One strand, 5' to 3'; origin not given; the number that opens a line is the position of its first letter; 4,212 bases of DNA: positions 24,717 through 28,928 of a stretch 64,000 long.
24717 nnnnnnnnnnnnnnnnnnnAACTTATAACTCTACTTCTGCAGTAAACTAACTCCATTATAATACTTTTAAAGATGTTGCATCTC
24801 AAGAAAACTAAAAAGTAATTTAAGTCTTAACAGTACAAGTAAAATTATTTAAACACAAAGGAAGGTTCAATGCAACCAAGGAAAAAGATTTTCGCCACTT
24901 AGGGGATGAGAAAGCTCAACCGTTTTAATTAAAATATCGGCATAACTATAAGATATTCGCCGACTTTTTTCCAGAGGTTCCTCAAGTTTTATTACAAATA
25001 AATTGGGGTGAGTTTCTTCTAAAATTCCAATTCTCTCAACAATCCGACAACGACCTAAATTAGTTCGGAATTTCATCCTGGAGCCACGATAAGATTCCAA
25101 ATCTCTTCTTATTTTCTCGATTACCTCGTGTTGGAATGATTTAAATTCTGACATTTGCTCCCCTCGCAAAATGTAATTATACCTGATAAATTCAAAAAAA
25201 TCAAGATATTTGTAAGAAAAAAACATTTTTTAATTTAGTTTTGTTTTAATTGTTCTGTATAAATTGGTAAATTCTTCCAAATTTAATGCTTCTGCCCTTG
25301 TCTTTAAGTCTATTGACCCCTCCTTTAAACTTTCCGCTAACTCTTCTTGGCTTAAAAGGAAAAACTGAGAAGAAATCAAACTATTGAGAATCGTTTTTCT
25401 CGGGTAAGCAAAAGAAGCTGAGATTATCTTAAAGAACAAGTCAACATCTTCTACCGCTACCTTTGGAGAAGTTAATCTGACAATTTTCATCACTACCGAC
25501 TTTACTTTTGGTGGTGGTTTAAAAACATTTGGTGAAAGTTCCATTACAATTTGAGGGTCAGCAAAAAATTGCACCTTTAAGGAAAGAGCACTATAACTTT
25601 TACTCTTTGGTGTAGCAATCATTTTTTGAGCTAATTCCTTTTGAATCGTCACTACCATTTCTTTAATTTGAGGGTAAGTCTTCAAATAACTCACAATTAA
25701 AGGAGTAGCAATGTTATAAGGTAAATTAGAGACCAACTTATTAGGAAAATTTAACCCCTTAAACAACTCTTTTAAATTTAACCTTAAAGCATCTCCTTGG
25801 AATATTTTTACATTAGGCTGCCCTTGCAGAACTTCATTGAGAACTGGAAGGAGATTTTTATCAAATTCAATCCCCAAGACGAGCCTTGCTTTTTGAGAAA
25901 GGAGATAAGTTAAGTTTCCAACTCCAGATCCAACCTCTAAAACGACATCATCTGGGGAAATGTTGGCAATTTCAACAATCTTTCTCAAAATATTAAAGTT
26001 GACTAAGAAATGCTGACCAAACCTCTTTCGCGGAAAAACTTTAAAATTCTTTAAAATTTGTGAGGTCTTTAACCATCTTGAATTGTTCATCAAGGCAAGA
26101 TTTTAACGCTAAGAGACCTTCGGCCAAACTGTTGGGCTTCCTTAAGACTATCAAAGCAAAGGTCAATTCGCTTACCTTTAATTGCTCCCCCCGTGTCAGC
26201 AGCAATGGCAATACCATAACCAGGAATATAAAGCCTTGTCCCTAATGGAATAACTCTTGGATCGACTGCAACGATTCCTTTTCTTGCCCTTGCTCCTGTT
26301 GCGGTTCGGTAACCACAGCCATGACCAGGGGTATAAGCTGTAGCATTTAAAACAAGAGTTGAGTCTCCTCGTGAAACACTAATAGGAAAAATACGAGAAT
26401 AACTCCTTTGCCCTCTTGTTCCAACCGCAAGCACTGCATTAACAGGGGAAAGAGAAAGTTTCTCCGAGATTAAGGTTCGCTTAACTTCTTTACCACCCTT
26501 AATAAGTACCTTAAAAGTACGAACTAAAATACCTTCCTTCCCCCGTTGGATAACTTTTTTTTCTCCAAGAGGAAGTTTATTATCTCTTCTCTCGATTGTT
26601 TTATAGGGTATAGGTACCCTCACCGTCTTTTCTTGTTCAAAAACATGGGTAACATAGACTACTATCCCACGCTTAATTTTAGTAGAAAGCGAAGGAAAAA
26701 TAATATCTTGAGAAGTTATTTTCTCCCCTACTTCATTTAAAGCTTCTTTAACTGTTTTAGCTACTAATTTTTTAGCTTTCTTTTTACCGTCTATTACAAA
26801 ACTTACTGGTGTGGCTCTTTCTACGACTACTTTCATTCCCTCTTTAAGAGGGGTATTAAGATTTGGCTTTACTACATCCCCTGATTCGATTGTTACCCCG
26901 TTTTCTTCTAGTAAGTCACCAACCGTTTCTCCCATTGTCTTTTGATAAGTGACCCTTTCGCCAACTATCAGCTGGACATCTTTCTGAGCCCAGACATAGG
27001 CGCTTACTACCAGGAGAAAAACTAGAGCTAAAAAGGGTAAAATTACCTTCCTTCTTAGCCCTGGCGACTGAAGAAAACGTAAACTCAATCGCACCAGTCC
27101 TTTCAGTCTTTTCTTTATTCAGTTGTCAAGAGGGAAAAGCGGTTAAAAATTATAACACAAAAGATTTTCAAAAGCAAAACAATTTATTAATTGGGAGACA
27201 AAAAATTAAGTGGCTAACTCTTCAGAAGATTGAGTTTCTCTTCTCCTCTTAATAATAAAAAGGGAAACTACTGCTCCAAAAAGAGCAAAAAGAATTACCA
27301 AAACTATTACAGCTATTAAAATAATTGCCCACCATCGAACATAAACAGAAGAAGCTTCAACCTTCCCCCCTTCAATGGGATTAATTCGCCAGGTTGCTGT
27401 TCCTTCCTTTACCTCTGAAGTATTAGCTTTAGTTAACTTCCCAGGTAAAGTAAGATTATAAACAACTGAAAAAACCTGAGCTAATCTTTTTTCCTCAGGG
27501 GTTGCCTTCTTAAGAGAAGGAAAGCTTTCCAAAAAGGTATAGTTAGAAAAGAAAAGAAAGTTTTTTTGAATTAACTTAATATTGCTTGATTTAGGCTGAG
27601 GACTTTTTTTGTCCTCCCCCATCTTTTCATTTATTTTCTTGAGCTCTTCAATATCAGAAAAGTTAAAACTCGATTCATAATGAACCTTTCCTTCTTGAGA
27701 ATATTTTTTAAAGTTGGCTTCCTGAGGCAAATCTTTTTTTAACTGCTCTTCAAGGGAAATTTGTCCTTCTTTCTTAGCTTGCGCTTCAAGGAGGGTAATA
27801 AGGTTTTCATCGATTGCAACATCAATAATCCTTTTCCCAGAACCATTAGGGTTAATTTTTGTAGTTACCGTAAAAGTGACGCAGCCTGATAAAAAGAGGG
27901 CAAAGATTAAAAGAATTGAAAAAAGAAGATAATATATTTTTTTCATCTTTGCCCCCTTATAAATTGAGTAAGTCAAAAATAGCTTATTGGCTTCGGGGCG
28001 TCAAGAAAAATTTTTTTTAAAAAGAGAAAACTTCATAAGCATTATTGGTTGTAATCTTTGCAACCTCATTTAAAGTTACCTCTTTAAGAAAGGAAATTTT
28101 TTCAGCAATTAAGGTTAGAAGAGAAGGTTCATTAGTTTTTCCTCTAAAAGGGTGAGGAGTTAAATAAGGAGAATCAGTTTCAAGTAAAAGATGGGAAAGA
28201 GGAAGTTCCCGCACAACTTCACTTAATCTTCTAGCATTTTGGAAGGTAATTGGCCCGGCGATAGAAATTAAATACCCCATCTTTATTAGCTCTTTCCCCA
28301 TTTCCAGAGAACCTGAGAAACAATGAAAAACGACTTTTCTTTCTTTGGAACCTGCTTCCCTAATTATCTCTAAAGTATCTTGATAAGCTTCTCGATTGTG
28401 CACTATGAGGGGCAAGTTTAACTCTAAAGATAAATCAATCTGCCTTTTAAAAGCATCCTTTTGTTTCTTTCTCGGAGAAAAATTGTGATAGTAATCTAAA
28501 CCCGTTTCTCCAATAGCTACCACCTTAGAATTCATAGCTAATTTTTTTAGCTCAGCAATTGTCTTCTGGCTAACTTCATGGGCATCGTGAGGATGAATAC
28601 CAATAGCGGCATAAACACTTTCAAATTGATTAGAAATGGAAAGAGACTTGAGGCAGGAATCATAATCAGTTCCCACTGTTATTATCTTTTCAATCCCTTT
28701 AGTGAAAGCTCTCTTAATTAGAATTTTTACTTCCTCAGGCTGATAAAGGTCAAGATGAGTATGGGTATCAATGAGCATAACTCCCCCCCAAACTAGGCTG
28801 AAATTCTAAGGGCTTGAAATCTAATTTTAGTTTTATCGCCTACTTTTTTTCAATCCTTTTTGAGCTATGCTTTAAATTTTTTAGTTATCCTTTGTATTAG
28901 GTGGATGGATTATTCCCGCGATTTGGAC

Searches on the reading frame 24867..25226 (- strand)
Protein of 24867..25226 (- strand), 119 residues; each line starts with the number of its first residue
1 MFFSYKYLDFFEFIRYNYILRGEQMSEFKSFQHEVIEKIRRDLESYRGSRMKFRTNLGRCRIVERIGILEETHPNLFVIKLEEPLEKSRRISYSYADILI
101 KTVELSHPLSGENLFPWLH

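Call 78: search_protein_families(library=pfam, proteins=[window:24867-25226:-], max_evalue=1e-7)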
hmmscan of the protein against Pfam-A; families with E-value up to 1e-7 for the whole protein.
window:24867-25226:- (119 aa): 1 family
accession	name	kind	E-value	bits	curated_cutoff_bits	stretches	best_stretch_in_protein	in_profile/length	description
PF06257.17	VEG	-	7.7e-24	84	25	1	36-105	3-72/73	Biofilm formation stimulator VEG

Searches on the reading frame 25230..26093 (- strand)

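Call 78: search_protein_families(library=pfam, proteins=[window:25230-26093:-], max_evalue=1e-7)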
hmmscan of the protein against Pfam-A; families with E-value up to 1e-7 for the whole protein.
window:25230-26093:- (287 aa): 1 family
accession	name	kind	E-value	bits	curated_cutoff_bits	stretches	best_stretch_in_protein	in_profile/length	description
PF00398.26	RrnaAD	-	3.6e-58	197.2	24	1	22-282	5-261/263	Ribosomal RNA adenine dimethylase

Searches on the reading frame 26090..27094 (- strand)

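Call 78: search_protein_families(library=pfam, proteins=[window:26090-27094:-], max_evalue=1e-7)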
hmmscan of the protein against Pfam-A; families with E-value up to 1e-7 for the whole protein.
window:26090-27094:- (334 aa): 3 families
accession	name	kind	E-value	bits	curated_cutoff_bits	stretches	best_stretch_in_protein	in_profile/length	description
PF07501.17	G5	-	1.5e-19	70.4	23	1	154-227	2-75/75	G5 domain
PF06725.17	3D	-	3.9e-19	69.1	23.8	1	275-333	3-71/72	3D domain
PF03990.20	DUF348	-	9.7e-17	60.9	24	1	40-80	1-41/41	G5-linked-Ubiquitin-like domain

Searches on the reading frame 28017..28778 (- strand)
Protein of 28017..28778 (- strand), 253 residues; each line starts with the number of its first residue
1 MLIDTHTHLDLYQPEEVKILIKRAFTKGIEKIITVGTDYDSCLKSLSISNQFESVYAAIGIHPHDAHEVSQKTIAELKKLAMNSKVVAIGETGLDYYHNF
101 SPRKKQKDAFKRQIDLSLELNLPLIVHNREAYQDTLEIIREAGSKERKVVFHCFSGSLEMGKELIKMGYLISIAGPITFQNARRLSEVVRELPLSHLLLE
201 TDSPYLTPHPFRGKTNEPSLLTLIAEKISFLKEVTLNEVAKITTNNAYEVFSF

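Call 78: search_protein_families(library=pfam, proteins=[window:28017-28778:-], max_evalue=1e-7)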
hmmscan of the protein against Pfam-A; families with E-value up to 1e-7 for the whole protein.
window:28017-28778:- (253 aa): 1 family
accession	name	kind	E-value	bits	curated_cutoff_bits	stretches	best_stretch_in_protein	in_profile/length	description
PF01026.27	TatD_DNase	-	4.3e-85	285.6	27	1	3-252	1-253/253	TatD related DNase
